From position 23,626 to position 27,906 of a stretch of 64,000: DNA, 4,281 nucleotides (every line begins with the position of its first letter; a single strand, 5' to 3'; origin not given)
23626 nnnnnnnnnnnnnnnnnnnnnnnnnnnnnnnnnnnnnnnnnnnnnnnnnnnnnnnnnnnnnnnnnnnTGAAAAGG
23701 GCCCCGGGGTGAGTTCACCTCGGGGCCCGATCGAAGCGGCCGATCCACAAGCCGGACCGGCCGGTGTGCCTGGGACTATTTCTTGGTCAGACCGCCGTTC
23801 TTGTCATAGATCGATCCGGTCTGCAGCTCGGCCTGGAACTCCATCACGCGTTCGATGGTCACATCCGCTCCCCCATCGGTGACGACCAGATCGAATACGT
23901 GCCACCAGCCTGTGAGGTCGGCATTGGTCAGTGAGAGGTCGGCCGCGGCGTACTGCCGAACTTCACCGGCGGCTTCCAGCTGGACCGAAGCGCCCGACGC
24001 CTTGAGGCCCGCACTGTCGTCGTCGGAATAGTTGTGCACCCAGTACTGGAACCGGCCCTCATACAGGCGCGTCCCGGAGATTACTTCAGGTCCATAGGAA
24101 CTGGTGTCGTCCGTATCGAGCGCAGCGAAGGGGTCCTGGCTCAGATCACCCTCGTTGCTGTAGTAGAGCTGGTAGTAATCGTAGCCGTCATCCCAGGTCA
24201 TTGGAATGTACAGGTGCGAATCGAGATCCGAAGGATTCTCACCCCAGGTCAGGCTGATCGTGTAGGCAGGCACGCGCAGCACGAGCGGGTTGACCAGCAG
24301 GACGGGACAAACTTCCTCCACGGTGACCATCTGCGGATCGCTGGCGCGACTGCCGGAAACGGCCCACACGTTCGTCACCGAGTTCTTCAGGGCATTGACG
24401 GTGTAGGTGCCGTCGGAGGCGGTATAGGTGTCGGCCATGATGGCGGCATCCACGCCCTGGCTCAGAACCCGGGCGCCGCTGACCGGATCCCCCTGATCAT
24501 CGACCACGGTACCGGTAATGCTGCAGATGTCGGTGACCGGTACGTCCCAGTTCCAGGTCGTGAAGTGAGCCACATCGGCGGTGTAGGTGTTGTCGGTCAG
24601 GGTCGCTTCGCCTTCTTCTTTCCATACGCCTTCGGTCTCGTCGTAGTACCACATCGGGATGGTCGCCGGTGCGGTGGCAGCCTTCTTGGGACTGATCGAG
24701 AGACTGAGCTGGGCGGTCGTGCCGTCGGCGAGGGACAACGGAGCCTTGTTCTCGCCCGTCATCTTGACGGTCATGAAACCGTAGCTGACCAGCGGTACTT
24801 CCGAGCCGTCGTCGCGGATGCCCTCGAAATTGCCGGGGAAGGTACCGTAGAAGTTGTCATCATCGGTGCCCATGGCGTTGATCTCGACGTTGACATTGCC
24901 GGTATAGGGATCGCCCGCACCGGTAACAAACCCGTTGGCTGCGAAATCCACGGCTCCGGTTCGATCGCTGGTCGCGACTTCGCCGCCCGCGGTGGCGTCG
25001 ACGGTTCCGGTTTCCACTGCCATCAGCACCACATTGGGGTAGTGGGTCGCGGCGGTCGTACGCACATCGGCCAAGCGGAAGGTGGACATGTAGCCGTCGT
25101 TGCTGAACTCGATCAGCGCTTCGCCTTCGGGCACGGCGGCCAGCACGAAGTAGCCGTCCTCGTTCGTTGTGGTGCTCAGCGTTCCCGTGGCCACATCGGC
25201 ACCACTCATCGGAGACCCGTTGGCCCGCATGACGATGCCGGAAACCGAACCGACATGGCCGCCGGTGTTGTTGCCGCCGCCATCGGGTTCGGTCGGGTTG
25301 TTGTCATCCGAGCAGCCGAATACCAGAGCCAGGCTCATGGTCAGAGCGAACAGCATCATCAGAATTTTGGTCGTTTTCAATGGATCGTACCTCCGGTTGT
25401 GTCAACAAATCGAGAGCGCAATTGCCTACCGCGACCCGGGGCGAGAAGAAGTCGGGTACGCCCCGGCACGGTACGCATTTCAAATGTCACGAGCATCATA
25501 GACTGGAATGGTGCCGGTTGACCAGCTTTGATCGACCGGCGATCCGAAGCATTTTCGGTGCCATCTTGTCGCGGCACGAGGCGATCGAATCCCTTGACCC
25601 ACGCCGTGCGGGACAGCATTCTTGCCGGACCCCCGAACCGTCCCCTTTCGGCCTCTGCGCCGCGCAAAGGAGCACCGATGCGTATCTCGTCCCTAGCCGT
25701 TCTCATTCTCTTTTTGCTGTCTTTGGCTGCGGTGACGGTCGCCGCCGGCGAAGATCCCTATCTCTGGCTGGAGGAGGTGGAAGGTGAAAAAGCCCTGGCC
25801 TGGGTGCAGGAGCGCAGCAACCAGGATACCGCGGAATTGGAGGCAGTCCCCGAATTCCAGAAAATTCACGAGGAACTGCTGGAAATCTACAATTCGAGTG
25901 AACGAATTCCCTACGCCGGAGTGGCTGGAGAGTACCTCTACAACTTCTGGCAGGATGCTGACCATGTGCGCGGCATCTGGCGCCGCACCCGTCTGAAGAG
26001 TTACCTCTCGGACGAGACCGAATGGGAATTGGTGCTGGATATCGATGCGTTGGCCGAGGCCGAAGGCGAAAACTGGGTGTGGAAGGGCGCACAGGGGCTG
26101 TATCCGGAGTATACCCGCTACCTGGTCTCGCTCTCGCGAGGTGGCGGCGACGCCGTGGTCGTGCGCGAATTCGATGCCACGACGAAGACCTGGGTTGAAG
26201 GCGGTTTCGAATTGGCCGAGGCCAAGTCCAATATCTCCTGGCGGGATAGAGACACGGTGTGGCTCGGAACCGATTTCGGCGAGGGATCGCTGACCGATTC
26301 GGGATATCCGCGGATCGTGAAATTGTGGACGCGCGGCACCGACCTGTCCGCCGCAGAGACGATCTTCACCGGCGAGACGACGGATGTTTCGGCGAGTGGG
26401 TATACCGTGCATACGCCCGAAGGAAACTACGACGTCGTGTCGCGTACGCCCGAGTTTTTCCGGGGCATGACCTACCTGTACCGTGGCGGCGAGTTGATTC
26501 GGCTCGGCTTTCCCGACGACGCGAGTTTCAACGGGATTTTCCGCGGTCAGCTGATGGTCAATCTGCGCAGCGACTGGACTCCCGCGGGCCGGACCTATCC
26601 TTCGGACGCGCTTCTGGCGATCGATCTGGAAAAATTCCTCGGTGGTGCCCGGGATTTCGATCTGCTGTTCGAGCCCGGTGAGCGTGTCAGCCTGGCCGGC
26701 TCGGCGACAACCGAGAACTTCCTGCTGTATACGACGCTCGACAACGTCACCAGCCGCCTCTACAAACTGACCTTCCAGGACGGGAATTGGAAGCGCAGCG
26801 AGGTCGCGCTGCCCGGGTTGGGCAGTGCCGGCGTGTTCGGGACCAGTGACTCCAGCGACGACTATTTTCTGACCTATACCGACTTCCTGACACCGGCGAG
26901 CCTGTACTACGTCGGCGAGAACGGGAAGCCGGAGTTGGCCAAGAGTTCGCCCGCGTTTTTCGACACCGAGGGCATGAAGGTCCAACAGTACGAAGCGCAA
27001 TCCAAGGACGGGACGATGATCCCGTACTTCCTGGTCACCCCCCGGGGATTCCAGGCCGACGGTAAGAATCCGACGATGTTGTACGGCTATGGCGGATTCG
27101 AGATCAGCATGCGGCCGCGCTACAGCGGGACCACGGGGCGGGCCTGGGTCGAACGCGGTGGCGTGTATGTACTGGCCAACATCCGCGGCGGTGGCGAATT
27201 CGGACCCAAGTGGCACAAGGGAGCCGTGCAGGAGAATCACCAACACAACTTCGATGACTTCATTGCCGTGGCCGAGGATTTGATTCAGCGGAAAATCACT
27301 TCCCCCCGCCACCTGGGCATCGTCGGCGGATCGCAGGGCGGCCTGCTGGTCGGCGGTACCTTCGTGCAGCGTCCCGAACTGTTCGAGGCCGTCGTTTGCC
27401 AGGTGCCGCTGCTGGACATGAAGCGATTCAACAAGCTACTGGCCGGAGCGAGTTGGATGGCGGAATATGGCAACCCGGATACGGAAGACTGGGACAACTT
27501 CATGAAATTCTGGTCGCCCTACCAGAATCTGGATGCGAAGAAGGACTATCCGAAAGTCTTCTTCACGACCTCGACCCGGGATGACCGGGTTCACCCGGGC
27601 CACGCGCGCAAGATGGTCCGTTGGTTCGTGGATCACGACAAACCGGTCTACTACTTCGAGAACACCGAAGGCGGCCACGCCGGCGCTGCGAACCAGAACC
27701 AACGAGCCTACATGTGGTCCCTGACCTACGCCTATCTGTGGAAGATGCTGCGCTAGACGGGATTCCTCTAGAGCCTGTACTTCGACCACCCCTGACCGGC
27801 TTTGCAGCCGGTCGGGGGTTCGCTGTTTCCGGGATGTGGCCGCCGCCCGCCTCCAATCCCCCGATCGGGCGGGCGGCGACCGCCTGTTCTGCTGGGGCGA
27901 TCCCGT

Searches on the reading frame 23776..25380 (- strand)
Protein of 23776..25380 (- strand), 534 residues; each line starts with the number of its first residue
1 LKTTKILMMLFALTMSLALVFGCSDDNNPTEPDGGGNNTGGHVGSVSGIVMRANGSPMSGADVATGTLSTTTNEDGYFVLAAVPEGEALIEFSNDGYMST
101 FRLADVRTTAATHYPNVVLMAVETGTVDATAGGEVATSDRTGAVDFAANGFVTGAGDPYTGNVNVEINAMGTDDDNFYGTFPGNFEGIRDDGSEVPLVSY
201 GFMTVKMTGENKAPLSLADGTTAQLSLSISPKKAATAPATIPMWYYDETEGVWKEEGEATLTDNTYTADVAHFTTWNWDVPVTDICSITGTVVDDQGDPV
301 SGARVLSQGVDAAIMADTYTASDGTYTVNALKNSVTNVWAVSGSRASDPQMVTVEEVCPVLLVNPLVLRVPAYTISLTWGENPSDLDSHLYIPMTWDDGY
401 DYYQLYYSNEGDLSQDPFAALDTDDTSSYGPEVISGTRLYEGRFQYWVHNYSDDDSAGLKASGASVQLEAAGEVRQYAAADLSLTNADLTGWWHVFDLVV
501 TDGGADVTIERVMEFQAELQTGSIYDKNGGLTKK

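Call 60: search_protein_families(library=pfam, proteins=[window:23776-25380:-], max_evalue=0.0001)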
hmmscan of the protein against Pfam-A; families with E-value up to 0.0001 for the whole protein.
window:23776-25380:- (534 aa): 4 families
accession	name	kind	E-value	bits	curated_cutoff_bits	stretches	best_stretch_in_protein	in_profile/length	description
PF13620.12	CarboxypepD_reg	-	1.4e-16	61.1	32.3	2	45-102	1-64/82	Carboxypeptidase regulatory-like domain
PF13715.12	CarbopepD_reg_2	-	2.2e-11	44.1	32.2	1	46-100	1-58/88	CarboxypepD_reg-like domain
PF15976.11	CooC_C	-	1.8e-07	31.5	29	0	45-103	18-75/93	CS1-pili formation C-terminal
PF25020.1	TTR_TEN1-4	-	1.3e-05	25.5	27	0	46-118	9-85/86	Teneurin TTR-like domain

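Call 91: search_protein_families(library=ncbifam, proteins=[window:23776-25380:-], max_evalue=0.01)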
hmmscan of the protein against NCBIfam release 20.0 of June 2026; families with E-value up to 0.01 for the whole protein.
window:23776-25380:- (534 aa): 1 family
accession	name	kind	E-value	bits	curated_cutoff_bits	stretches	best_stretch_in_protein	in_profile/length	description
TIGR04056.1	OMP_RagA_SusC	subfamily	1e-08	34.1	368.25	2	46-99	3-56/981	SusC/RagA family TonB-linked outer membrane protein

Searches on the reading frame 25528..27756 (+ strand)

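Call 20: search_protein_families(library=pfam, proteins=[window:25528-27756:+], max_evalue=0.001)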
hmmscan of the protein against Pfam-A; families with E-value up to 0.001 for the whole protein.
window:25528-27756:+ (742 aa): 2 families
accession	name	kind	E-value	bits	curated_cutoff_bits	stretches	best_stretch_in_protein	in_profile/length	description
PF00326.27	Peptidase_S9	-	3.7e-43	148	22.6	1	540-741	9-210/213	Prolyl oligopeptidase family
PF02897.21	Peptidase_S9_N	-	1.7e-32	113.1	24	1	75-462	19-401/414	Prolyl oligopeptidase, N-terminal beta-propeller domain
